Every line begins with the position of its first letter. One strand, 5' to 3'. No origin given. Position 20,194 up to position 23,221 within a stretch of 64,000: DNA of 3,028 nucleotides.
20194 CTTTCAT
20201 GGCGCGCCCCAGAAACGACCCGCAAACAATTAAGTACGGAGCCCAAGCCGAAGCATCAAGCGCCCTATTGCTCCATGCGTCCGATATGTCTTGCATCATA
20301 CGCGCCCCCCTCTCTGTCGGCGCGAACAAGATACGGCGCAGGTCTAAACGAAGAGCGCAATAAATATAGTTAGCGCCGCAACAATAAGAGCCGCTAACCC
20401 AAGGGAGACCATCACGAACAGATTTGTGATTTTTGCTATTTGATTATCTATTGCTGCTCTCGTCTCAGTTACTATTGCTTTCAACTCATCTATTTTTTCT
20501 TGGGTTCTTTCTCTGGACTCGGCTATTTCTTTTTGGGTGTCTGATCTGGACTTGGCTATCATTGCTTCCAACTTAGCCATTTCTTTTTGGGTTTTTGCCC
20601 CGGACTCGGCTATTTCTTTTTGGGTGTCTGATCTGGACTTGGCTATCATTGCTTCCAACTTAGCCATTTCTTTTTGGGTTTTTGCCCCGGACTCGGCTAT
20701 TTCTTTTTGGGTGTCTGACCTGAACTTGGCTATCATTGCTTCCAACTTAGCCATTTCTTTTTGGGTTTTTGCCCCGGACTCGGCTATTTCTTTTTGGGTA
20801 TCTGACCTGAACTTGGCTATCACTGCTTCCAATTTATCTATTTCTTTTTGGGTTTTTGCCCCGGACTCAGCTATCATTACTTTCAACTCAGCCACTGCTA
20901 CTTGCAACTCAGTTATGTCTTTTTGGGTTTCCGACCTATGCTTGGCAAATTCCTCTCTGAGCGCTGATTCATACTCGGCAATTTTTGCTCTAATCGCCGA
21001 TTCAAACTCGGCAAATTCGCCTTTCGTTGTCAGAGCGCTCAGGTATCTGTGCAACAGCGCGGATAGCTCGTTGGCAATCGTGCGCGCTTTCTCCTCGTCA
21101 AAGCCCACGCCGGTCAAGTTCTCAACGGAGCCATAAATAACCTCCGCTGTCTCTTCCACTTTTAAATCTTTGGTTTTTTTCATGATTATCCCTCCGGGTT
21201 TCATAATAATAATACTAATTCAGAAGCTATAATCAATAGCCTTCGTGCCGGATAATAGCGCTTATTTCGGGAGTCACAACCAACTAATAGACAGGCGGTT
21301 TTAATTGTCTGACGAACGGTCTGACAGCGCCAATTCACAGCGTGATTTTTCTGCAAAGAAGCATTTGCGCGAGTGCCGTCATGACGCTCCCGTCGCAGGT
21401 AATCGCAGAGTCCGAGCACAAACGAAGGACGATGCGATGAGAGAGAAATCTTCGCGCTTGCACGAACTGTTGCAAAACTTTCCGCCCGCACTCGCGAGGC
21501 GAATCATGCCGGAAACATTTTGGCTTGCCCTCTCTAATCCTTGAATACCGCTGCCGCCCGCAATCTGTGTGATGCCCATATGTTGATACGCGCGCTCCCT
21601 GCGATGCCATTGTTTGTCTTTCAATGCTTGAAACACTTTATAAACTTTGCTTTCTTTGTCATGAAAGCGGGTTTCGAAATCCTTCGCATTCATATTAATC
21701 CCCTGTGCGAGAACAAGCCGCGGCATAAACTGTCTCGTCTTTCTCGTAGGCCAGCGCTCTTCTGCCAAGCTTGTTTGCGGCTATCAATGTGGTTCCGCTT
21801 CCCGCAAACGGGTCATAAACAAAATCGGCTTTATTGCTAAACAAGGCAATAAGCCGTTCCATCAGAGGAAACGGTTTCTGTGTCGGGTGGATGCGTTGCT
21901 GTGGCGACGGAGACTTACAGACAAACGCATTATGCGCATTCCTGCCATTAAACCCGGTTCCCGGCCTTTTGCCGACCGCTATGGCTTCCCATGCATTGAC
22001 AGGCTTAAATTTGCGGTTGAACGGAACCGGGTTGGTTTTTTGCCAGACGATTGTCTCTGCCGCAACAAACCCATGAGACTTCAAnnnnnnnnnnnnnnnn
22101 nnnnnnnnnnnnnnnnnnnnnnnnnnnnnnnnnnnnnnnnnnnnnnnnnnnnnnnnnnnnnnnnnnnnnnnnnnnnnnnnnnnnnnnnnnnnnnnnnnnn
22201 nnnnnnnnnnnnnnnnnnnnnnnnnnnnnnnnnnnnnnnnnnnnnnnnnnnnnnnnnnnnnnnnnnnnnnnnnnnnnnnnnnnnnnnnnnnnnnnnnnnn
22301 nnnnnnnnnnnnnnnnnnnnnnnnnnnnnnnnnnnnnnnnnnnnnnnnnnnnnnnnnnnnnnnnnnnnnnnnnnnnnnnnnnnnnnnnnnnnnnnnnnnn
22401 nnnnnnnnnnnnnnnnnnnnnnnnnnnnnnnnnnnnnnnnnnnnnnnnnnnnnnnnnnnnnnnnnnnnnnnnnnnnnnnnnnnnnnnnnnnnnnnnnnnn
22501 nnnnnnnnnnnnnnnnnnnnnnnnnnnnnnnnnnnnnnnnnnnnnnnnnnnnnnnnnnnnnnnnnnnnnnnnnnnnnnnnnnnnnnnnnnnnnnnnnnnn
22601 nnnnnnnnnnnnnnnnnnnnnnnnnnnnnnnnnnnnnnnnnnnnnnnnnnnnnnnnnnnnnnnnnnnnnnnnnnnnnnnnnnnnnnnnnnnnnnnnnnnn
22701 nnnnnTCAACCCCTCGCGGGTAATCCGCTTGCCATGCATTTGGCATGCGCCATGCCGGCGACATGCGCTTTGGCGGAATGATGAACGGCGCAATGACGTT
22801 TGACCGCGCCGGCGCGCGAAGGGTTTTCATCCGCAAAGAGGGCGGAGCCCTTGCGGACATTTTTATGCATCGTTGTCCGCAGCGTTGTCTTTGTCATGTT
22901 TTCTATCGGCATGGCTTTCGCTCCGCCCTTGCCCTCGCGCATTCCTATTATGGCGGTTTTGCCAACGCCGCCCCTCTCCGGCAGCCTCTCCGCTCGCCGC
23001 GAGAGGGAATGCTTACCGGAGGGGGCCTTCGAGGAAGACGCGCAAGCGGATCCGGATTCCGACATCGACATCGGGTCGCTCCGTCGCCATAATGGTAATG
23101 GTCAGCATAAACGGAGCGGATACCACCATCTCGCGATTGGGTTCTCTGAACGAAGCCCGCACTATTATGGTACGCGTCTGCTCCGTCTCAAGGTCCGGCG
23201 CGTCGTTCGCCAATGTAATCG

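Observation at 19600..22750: Lower-GC island separating the two giant paralogues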

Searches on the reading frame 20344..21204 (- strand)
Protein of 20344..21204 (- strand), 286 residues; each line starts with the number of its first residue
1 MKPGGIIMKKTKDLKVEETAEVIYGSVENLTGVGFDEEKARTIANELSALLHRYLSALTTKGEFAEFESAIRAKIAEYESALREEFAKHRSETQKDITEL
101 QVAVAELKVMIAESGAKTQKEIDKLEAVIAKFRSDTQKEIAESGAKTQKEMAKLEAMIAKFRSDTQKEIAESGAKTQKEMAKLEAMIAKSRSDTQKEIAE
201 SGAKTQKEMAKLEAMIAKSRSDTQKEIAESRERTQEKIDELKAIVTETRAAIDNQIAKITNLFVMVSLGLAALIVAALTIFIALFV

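Call 6: search_protein_families(library=pfam, proteins=[window:20344-21204:-], max_evalue=0.01)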
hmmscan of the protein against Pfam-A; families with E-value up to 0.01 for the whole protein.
window:20344-21204:- (286 aa): 5 families
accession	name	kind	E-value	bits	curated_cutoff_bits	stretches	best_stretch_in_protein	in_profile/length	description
PF12848.13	ABC_tran_Xtn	-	1.9e-05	25.1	25.9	0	195-247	26-79/85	ABC transporter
PF04687.17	Microvir_H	-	9e-05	22.5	22.7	0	158-188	137-167/310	Microvirus H protein (pilot protein)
PF04791.21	LMBR1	-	0.00086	18.7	31.9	1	94-278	197-371/510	LMBR1-like membrane protein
PF04513.17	Baculo_PEP_C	-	0.0017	18.9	38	0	183-263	32-112/140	Baculovirus polyhedron envelope protein, PEP, C terminus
PF01442.23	Apolipoprotein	-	0.0038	17.4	90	0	129-256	9-130/190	Apolipoprotein A1/A4/E domain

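Call 13: search_protein_families(library=ncbifam, proteins=[window:20344-21204:-], max_evalue=0.01)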
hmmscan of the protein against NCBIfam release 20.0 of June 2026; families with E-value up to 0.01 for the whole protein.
window:20344-21204:- (286 aa): 3 families
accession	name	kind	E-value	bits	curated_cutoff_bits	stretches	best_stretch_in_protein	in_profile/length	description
TIGR02169.1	SMC_prok_A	equivalog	0.00063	17.5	729.4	1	29-256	179-399/1165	chromosome segregation protein SMC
TIGR01018.1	uS4_arch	equivalog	0.00067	19.6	82.25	0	108-154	27-73/162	30S ribosomal protein S4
NF033750.1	vWF_bind_Staph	exception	0.0074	15.4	700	1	52-244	126-317/509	von Willebrand factor binding protein Vwb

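Call 15: find_encoding_contigs(protein=window:20344-21204:-, flank=10000, max_places=6)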
Protein window:20344-21204:- (286 aa): no gene with exactly this product is on record in the collection.

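Call 46: search_protein_representatives(protein=window:20344-21204:-)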
Query: 286 residues. Proteins with E-value up to 0.001 (for the whole library): 41; up to 1e-10: 3; up to 1e-30: 1. The best 41 are listed.
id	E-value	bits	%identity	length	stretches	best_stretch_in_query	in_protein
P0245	8.2e-50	186.4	79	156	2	8-124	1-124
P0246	2.7e-16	76.7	49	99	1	8-98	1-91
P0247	1.9e-12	64.1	28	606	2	143-263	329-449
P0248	1.3e-10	58.2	56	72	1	8-69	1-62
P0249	1.6e-07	48.0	40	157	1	166-270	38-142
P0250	2.2e-07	47.6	27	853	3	116-241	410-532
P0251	3.0e-07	47.2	31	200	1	125-273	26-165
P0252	3.6e-07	46.9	29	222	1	110-211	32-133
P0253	1.2e-06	45.2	28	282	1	117-231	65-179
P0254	1.9e-06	44.5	37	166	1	114-202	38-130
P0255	9.7e-06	42.2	22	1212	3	113-218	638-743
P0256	1.2e-05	41.9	35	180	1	137-230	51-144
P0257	2.2e-05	41.0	46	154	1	162-229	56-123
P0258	2.3e-05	41.0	27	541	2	114-248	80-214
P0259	3.2e-05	40.5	28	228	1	117-277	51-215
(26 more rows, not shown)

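Call 48: find_encoding_contigs(protein=P0245, flank=10000, max_places=5)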
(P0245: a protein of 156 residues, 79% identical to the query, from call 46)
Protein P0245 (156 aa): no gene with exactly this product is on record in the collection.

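Call 49: find_related_loci(query=window:20344-21183:-, collection=metagenome_contigs, flank=10000)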
Query window:20344-21183:- (279 aa) in metagenome_contigs; peptide patterns used: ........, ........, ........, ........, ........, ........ (x = any residue, [..] = any of these).
391 stretches matched a pattern, but none encodes a relative of the query by tblastn (E <= 1e-3).

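Call 62: search_protein_families(library=padloc, proteins=[window:20344-21183:-], max_evalue=0.01)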
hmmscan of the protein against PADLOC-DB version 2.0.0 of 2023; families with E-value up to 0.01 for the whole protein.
window:20344-21183:- (279 aa): 9 families
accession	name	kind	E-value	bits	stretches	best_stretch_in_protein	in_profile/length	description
PDLC03865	LmuB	-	3.1e-05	20.4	1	54-255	546-766/1007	-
PDLC00648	ZorA3|ZorA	-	3.6e-05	20.7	1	31-254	278-505/692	MotA/ExbB/TolQ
PDLC00650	ZorA3|ZorA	-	0.0001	19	1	31-256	656-877/1063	MotA/ExbB/TolQ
PDLC00647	ZorA3|ZorA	-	0.00033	17.2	1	57-255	400-587/780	MotA/ExbB/TolQ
PDLC03841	LeoBC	-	0.0018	15.5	1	50-269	268-474/601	-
PDLC01395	Cas11a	-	0.0019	16.6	0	128-180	25-76/121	CAS-I-A; effector_SS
PDLC00581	JetC3|JetC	-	0.0035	13.2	1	63-249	420-600/1473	DUF3584 domain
PDLC00512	JetC1|JetC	-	0.0054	12.8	1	68-253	660-842/1123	DUF3584 domain; MukB-like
PDLC03868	LmuB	-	0.0098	12.2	0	66-248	521-702/1035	-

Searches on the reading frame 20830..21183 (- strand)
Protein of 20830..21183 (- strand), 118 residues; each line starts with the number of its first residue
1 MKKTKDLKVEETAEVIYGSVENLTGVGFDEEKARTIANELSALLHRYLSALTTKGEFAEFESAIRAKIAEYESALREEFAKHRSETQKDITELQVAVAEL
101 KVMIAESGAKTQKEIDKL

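Call 51: find_related_loci(query=A2, collection=metagenome_contigs, flank=10000)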
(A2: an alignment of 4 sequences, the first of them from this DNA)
Query A2 (118 aa) in metagenome_contigs; peptide patterns used: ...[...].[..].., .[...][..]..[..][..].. (x = any residue, [..] = any of these).
600 stretches matched a pattern, but none encodes a relative of the query by tblastn (E <= 1e-3).

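Call 52: find_related_loci(query=A2, collection=viral_contigs, flank=10000)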
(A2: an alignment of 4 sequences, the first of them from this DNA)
Query A2 (118 aa) in viral_contigs; peptide patterns used: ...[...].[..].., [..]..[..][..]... (x = any residue, [..] = any of these).
121 stretches matched a pattern, but none encodes a relative of the query by tblastn (E <= 1e-3).

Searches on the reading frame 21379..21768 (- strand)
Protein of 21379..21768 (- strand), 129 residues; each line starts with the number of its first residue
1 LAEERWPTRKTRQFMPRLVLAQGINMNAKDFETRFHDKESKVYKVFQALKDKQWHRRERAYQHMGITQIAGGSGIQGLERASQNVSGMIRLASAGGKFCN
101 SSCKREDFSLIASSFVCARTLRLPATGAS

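Call 6: search_protein_families(library=pfam, proteins=[window:21379-21768:-], max_evalue=0.01)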
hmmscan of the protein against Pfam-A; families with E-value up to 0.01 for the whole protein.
window:21379-21768:- (129 aa): 0 families

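Call 13: search_protein_families(library=ncbifam, proteins=[window:21379-21768:-], max_evalue=0.01)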
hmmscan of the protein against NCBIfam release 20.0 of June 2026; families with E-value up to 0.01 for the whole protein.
window:21379-21768:- (129 aa): 0 families

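Call 34: search_protein_families(library=pfam, proteins=[window:21379-21693:-], max_evalue=1)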
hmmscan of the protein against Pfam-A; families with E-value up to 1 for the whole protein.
window:21379-21693:- (104 aa): 0 families

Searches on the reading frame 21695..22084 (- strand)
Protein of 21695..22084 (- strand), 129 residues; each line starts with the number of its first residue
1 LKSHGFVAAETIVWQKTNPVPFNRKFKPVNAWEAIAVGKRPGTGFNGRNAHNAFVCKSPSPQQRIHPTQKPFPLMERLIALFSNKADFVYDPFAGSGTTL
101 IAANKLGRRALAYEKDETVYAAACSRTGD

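Call 6: search_protein_families(library=pfam, proteins=[window:21695-22084:-], max_evalue=0.01)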
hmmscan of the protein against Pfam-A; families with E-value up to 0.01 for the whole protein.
window:21695-22084:- (129 aa): 1 family
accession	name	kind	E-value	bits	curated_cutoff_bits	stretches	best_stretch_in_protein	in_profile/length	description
PF01555.25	N6_N4_Mtase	-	6.7e-25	88.8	26.7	1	5-122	70-218/221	DNA methylase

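Call 13: search_protein_families(library=ncbifam, proteins=[window:21695-22084:-], max_evalue=0.01)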
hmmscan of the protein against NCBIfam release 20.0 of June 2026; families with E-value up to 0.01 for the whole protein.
window:21695-22084:- (129 aa): 3 families
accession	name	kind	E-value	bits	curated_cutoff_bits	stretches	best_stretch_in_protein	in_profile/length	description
NF050803.1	DnaMtaseCcrMCaul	equivalog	8.3e-18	64.4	830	1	62-126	182-246/350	adenine-specific DNA-methyltransferase CcrM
NF008572.0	PRK11524.1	equivalog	8.3e-13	48.1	292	1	66-117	195-246/294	adenine-specific DNA-methyltransferase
NF010253.0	PRK13699.1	subfamily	2.4e-10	40.5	244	1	63-124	141-202/226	DNA methyltransferase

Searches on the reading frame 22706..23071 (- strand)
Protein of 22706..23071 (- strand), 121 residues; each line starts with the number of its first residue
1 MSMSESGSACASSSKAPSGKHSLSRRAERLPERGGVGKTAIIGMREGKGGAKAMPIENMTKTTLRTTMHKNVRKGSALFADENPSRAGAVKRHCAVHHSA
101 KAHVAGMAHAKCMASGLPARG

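Call 6: search_protein_families(library=pfam, proteins=[window:22706-23071:-], max_evalue=0.01)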
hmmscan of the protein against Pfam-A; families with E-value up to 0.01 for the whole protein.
window:22706-23071:- (121 aa): 1 family
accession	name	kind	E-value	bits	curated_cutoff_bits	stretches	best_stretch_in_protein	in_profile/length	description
PF12762.13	DDE_Tnp_IS1595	-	6.3e-08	33.2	27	1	24-113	23-118/153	ISXO2-like transposase domain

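Call 13: search_protein_families(library=ncbifam, proteins=[window:22706-23071:-], max_evalue=0.01)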
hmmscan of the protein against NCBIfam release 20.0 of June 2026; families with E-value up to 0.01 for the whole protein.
window:22706-23071:- (121 aa): 1 family
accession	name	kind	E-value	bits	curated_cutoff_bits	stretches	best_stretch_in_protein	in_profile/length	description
NF033547.1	transpos_IS1595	equivalog_domain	3.4e-06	27.1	75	1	22-109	78-174/215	IS1595 family transposase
